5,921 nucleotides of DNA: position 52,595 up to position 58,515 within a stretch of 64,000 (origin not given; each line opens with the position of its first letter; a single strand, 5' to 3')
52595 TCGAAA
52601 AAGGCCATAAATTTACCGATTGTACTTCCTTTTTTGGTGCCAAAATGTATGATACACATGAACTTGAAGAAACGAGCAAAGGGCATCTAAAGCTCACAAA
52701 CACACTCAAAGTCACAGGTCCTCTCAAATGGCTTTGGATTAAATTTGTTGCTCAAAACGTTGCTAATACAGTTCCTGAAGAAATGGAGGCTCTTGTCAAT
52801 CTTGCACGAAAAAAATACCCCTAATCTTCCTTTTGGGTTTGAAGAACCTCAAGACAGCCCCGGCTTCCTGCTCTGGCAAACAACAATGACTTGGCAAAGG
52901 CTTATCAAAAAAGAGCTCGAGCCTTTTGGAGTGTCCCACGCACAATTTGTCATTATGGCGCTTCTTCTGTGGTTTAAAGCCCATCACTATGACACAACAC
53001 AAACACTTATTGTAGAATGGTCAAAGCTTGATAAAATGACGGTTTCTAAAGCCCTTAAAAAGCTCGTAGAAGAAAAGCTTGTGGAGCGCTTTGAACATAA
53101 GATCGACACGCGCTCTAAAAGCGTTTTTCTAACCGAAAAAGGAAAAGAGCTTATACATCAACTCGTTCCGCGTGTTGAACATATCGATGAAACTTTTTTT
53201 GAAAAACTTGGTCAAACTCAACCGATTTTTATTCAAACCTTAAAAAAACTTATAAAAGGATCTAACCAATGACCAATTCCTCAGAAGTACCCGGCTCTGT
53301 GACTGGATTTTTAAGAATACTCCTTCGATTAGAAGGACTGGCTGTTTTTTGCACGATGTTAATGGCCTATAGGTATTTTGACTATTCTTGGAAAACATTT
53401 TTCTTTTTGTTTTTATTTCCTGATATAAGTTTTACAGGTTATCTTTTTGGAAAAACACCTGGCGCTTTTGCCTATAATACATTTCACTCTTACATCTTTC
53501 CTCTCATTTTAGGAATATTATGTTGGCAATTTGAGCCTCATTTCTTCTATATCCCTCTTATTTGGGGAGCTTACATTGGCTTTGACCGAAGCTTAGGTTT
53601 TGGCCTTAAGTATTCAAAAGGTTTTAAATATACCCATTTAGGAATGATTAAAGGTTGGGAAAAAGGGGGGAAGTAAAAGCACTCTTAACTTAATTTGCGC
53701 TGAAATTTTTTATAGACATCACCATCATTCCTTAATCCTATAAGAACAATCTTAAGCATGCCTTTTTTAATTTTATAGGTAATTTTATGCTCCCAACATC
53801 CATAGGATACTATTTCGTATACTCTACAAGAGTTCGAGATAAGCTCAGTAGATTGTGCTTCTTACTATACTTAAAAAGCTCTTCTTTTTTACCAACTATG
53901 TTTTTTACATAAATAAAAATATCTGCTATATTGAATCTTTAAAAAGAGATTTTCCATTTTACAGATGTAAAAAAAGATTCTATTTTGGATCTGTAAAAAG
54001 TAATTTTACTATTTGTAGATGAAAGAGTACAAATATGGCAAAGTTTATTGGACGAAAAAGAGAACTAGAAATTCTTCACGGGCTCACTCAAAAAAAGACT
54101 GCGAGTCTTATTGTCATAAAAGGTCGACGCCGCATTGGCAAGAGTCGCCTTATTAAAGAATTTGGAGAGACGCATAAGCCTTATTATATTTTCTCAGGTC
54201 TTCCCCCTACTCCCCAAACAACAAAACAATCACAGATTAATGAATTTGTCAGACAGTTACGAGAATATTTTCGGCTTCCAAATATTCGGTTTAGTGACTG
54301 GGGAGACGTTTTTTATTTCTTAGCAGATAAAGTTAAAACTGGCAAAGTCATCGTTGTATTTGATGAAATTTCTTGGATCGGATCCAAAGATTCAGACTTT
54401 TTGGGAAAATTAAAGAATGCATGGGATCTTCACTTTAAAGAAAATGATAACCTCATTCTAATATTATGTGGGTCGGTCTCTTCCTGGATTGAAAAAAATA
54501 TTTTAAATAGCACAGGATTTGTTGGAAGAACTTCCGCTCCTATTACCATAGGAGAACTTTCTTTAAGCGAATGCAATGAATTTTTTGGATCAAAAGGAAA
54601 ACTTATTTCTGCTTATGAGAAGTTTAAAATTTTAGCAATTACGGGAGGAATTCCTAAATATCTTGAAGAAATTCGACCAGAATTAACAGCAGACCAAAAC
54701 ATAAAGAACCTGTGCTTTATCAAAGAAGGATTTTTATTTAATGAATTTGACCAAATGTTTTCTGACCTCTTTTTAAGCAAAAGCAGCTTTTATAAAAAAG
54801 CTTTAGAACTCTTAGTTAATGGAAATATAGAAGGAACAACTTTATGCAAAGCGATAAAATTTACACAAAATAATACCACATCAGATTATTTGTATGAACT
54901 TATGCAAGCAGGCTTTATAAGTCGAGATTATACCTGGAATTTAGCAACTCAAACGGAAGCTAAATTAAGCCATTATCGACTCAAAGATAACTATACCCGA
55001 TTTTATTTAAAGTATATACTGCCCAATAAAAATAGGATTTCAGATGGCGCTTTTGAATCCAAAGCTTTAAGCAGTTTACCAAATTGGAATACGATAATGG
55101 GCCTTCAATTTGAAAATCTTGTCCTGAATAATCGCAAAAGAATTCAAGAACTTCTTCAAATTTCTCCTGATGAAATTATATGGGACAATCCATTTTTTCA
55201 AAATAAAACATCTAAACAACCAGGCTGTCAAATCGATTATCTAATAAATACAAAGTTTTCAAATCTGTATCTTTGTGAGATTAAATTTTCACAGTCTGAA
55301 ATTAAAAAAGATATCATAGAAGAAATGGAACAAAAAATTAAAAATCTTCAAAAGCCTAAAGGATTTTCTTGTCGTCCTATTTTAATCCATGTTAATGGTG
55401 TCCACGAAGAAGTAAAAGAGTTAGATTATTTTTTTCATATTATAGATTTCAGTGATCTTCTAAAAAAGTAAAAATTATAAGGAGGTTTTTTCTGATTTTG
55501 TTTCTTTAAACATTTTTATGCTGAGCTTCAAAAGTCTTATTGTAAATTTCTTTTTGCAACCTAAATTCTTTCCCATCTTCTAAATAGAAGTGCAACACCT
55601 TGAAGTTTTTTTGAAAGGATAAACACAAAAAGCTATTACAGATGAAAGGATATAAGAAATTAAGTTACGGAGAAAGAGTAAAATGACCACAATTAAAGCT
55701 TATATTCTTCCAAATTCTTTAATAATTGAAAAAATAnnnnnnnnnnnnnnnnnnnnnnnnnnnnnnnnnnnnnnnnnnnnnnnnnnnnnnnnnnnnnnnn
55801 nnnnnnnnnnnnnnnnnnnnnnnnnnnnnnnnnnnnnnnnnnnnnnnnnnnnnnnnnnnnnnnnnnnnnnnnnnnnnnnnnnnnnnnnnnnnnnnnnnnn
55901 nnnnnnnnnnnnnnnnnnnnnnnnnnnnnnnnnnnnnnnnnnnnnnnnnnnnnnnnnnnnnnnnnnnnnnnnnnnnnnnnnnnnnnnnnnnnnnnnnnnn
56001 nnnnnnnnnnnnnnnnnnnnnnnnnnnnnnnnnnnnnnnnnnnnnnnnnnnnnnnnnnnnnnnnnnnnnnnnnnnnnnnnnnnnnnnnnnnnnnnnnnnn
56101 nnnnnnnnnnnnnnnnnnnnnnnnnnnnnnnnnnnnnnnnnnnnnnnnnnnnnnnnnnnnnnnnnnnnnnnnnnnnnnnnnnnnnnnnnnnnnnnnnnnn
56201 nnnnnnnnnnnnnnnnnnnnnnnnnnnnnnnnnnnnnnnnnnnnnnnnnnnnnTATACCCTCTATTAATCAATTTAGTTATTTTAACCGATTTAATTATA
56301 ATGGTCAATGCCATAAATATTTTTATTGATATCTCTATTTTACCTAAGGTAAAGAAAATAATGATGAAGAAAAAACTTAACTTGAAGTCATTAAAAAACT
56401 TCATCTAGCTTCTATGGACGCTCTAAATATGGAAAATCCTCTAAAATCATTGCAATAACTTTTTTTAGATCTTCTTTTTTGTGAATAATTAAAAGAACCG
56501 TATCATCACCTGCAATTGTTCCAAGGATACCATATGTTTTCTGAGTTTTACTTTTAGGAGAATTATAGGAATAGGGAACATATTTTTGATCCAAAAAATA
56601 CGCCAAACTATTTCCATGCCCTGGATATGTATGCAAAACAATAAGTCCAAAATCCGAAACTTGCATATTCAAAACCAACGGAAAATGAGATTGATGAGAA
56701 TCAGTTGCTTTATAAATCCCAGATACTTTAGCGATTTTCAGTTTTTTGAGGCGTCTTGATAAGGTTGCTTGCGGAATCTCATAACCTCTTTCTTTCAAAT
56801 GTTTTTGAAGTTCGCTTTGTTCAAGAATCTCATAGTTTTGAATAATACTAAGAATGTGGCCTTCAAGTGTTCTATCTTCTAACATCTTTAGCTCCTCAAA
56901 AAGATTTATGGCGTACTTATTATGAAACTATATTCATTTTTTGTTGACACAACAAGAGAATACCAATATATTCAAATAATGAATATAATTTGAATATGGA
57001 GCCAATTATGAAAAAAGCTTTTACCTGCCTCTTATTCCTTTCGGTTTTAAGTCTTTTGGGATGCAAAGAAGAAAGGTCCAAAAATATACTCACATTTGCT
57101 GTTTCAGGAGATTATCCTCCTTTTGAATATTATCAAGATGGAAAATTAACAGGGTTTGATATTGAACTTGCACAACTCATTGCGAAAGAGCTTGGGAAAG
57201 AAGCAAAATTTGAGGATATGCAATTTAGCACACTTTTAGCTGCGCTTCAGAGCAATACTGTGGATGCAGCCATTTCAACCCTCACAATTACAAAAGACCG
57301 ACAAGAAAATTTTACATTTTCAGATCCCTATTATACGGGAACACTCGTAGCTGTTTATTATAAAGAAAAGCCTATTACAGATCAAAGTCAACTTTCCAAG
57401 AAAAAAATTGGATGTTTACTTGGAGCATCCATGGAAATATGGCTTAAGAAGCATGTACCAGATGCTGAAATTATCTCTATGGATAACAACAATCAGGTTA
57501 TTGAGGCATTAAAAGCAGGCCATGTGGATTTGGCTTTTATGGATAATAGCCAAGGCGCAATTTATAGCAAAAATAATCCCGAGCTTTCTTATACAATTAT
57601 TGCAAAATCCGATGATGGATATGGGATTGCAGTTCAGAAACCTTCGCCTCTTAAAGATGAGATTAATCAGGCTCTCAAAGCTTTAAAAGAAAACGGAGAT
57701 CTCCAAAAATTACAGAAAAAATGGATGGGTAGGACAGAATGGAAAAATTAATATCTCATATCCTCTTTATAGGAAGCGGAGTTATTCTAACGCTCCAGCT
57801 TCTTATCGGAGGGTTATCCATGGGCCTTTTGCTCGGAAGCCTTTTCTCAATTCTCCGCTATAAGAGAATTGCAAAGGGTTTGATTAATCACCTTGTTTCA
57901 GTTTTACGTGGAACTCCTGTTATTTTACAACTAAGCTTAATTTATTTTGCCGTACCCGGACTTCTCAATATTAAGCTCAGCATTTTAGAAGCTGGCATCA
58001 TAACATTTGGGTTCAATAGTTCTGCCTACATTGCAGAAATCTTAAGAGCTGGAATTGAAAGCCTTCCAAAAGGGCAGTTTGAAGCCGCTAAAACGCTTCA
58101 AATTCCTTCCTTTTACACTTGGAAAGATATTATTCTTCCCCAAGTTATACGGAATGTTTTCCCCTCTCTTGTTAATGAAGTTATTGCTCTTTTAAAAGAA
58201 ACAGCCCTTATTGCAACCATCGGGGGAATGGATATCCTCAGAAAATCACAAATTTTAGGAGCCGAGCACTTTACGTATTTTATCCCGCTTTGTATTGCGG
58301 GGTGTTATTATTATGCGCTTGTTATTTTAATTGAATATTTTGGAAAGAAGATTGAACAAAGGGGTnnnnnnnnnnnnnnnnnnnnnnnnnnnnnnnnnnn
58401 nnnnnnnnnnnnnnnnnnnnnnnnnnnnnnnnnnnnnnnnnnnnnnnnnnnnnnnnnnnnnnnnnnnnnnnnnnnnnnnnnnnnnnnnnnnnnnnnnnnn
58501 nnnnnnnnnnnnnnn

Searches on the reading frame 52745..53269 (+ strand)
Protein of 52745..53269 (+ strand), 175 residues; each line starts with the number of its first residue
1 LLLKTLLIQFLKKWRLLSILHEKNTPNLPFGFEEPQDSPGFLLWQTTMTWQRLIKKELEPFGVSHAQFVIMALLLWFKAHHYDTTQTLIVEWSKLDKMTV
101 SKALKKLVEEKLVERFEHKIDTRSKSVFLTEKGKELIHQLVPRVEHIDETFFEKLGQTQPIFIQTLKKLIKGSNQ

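Call 58: search_protein_families(library=pfam, proteins=[window:52745-53269:+], max_evalue=0.001)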
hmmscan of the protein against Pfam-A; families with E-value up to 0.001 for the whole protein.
window:52745-53269:+ (175 aa): 5 families
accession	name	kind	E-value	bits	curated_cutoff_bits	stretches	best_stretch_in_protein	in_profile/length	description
PF22381.2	Staph_reg_Sar_Rot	-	6.3e-08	33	27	1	53-140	2-85/85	Transcriptional regulator SarA/Rot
PF01047.28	MarR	-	1.3e-06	28.6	24.6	1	64-124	2-58/59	MarR family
PF13463.12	HTH_27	-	6.3e-06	26.8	22.2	1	87-133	22-68/68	Winged helix DNA-binding domain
PF12802.13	MarR_2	-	0.00021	21.8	27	1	73-115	10-52/61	MarR family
PF14947.12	HTH_45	-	0.00067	20.1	25.5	0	82-140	18-69/77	Winged helix-turn-helix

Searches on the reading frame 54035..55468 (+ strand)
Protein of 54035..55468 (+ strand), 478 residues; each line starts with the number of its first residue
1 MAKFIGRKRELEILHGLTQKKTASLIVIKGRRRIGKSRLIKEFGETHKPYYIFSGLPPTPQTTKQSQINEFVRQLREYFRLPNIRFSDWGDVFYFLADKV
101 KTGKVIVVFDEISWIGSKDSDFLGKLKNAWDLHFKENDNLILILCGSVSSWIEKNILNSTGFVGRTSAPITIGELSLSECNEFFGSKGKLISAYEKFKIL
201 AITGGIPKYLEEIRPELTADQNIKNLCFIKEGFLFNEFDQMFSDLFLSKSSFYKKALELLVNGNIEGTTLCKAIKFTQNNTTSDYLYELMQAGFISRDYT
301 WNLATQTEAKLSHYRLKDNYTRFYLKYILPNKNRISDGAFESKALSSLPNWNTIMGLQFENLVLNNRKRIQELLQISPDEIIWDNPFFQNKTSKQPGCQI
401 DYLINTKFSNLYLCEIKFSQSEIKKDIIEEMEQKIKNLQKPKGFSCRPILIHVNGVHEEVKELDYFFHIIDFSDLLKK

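Call 58: search_protein_families(library=pfam, proteins=[window:54035-55468:+], max_evalue=0.001)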
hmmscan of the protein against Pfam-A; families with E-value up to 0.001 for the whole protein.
window:54035-55468:+ (478 aa): 4 families
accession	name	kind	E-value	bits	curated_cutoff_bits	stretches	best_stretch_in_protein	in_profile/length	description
PF01637.24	ATPase_2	-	9.1e-17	62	33.2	1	4-213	1-225/225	ATPase domain predominantly from Archaea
PF13401.12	AAA_22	-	3e-06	28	27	1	21-147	3-123/130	AAA domain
PF13173.12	AAA_14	-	5e-06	27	27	1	25-177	4-125/129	AAA domain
PF13191.12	AAA_16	-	0.00031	21.7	32.6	0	3-55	1-59/167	AAA ATPase domain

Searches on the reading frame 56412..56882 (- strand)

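Call 58: search_protein_families(library=pfam, proteins=[window:56412-56882:-], max_evalue=0.001)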
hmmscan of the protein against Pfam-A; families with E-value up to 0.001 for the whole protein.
window:56412-56882:- (156 aa): 2 families
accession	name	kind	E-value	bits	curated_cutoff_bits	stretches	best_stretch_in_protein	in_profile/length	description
PF02863.23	Arg_repressor_C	-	2.5e-13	50.1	25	1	118-146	38-66/68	Arginine repressor, C-terminal domain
PF01316.27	Arg_repressor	-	1.5e-12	47.5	27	1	8-54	8-54/70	Arginine repressor, DNA binding domain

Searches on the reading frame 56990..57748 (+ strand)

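Call 58: search_protein_families(library=pfam, proteins=[window:56990-57748:+], max_evalue=0.001)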
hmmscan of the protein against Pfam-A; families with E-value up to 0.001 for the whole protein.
window:56990-57748:+ (253 aa): 3 families
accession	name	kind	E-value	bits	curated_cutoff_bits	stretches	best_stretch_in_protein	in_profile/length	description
PF00497.25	SBP_bac_3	-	3e-40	137.5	26.4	1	34-247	1-131/132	Bacterial extracellular solute-binding proteins, family 3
PF10613.14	Lig_chan-Glu_bd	-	2.9e-06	27.8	30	1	54-125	43-113/115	Ligated ion channel L-glutamate- and glycine-binding site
PF12974.12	Phosphonate-bd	-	0.00018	21.4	27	0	159-236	137-220/242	ABC transporter, phosphonate, periplasmic substrate-binding protein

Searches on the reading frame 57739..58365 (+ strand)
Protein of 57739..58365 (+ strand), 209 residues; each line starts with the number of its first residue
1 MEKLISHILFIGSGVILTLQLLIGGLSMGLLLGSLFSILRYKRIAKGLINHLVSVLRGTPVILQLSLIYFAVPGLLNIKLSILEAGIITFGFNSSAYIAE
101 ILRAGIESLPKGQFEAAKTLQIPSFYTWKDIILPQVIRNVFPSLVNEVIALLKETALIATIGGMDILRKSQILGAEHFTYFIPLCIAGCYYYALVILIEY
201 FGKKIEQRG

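Call 58: search_protein_families(library=pfam, proteins=[window:57739-58365:+], max_evalue=0.001)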
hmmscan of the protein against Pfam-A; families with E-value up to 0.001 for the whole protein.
window:57739-58365:+ (209 aa): 1 family
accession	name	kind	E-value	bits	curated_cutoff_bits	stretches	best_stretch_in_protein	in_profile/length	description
PF00528.27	BPD_transp_1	-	9.2e-23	81.4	26.4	1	29-208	1-181/184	Binding-protein-dependent transport system inner membrane component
